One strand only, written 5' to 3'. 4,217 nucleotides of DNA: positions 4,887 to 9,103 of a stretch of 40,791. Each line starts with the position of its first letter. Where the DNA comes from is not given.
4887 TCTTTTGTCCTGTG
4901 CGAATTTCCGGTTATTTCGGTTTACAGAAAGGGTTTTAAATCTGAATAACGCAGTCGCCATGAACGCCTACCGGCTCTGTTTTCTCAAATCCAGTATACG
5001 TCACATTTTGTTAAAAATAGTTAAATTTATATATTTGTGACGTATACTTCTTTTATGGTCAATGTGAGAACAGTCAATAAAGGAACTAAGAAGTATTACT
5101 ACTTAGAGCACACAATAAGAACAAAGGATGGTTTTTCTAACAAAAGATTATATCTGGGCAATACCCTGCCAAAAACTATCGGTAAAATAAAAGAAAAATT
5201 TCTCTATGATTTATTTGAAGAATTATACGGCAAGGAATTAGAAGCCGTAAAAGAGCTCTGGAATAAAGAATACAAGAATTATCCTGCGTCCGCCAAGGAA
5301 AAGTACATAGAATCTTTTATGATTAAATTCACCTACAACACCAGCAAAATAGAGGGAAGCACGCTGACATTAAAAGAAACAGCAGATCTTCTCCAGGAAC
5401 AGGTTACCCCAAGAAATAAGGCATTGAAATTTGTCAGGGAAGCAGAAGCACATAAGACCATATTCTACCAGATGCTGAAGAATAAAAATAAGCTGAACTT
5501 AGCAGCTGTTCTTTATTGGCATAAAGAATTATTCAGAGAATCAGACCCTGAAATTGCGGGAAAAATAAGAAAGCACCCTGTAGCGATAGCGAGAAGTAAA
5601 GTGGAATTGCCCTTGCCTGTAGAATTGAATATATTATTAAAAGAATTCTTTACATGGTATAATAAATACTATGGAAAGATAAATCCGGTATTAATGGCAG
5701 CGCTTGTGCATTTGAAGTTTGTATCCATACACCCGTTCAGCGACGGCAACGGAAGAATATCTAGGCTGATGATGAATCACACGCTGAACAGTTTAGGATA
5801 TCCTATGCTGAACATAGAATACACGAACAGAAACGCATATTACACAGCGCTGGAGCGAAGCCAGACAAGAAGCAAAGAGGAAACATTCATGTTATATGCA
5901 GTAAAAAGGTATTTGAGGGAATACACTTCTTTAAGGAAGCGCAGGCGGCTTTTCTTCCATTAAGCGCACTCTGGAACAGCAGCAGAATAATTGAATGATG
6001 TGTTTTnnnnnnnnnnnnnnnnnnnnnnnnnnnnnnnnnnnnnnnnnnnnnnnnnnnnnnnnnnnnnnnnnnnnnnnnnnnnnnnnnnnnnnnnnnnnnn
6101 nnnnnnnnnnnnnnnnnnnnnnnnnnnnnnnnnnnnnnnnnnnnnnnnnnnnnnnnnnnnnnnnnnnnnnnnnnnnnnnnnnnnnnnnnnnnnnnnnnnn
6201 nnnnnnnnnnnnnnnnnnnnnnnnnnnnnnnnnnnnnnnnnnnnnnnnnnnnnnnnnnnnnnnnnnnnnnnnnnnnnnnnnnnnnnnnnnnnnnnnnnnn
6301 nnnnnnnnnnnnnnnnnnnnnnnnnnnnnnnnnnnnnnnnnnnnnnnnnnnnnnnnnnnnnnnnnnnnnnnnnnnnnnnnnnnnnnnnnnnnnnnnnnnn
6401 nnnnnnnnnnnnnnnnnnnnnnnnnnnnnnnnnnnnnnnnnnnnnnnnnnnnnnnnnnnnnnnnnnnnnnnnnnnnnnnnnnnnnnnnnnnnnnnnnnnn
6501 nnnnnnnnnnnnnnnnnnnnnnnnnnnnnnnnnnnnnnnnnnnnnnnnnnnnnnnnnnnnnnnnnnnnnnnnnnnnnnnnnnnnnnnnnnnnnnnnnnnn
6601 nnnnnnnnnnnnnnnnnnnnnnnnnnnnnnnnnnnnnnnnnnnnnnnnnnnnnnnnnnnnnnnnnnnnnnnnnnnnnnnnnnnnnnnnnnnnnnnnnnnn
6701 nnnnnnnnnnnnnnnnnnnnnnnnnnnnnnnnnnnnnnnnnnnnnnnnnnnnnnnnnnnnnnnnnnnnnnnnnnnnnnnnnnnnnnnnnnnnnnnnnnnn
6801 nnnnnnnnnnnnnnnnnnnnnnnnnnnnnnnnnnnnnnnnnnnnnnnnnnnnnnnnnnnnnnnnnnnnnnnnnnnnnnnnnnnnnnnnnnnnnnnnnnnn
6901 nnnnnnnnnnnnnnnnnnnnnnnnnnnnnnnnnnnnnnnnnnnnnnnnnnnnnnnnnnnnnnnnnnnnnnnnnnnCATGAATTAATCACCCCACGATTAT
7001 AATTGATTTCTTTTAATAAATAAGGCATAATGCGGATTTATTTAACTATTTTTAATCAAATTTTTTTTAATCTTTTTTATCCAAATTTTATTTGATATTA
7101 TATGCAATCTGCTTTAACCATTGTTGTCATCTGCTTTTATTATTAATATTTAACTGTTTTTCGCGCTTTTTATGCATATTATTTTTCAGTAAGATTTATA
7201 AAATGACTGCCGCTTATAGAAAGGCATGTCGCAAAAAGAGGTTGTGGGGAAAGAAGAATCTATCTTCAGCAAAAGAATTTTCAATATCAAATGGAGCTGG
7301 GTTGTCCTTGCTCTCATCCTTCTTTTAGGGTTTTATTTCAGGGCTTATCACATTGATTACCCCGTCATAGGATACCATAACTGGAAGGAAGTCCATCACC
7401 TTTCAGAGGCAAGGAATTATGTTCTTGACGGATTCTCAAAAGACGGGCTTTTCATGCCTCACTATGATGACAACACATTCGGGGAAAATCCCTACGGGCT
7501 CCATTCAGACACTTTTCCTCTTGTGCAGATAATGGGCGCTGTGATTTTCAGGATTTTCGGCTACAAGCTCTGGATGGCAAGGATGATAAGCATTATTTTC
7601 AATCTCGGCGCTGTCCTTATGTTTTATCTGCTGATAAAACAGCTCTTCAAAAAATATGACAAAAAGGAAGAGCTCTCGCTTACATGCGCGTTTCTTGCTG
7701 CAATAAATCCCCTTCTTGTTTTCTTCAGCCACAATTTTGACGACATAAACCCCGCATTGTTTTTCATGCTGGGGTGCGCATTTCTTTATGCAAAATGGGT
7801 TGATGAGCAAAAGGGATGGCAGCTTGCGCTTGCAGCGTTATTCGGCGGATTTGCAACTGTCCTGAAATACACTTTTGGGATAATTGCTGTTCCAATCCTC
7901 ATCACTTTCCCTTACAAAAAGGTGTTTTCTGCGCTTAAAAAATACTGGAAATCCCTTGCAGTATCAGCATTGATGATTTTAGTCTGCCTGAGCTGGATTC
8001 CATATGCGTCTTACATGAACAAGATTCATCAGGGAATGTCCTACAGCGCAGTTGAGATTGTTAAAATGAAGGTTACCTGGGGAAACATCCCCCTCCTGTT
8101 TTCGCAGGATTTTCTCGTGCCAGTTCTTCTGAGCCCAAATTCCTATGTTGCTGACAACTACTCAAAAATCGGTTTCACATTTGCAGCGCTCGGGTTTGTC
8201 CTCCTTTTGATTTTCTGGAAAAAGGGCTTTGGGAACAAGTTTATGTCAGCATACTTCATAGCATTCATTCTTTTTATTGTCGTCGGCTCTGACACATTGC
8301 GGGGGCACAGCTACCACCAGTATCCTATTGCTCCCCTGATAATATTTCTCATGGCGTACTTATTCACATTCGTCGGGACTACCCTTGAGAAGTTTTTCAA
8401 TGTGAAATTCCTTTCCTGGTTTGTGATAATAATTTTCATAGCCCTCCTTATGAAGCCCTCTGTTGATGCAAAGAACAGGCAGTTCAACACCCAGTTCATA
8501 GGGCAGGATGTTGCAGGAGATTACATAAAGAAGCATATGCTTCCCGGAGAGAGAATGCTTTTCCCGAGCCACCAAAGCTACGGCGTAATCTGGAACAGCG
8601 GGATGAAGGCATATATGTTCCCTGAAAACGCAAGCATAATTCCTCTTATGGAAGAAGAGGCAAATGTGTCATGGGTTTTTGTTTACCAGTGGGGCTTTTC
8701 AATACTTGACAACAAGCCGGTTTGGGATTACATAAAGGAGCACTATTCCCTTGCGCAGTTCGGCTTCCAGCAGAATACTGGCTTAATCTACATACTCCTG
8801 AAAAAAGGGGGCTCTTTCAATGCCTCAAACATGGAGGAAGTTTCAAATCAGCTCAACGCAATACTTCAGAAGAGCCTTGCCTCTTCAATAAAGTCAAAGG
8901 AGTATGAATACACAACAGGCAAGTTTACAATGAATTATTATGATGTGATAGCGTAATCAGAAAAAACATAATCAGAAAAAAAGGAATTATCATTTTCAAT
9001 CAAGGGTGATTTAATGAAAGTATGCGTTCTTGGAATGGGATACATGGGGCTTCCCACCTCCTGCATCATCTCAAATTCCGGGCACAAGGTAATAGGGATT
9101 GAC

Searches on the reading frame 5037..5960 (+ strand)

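Call 9: search_protein_families(library=pfam, proteins=[window:5037-5960:+], max_evalue=0.001)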
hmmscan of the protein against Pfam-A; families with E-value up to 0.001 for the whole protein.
window:5037-5960:+ (308 aa): 1 family
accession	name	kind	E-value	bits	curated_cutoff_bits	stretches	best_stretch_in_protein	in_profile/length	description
PF02661.23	Fic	-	6.6e-19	69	24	1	153-250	2-93/93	Fic/DOC family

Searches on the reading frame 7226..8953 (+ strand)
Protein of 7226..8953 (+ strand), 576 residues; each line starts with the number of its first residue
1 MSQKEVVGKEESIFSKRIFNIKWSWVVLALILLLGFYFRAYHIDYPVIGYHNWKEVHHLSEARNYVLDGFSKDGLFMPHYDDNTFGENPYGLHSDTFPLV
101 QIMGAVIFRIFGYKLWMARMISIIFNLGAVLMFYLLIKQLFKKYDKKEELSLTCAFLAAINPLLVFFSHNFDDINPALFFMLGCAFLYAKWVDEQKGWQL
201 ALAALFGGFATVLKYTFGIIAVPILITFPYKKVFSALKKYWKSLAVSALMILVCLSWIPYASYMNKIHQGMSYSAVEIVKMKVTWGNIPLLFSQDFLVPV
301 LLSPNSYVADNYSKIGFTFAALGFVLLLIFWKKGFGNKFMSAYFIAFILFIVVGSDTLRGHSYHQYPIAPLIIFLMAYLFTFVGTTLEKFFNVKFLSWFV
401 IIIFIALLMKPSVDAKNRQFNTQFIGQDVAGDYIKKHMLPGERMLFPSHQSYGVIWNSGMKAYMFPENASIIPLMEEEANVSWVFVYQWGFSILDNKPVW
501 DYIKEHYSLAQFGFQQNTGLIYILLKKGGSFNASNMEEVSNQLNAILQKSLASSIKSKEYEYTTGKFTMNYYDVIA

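Call 9: search_protein_families(library=pfam, proteins=[window:7226-8953:+], max_evalue=0.001)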
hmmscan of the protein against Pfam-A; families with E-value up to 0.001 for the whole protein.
window:7226-8953:+ (576 aa): 1 family
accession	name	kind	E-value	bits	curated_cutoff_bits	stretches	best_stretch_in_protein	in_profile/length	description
PF13231.12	PMT_2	-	5.9e-11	43.3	26.1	1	98-257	4-160/160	Dolichyl-phosphate-mannose-protein mannosyltransferase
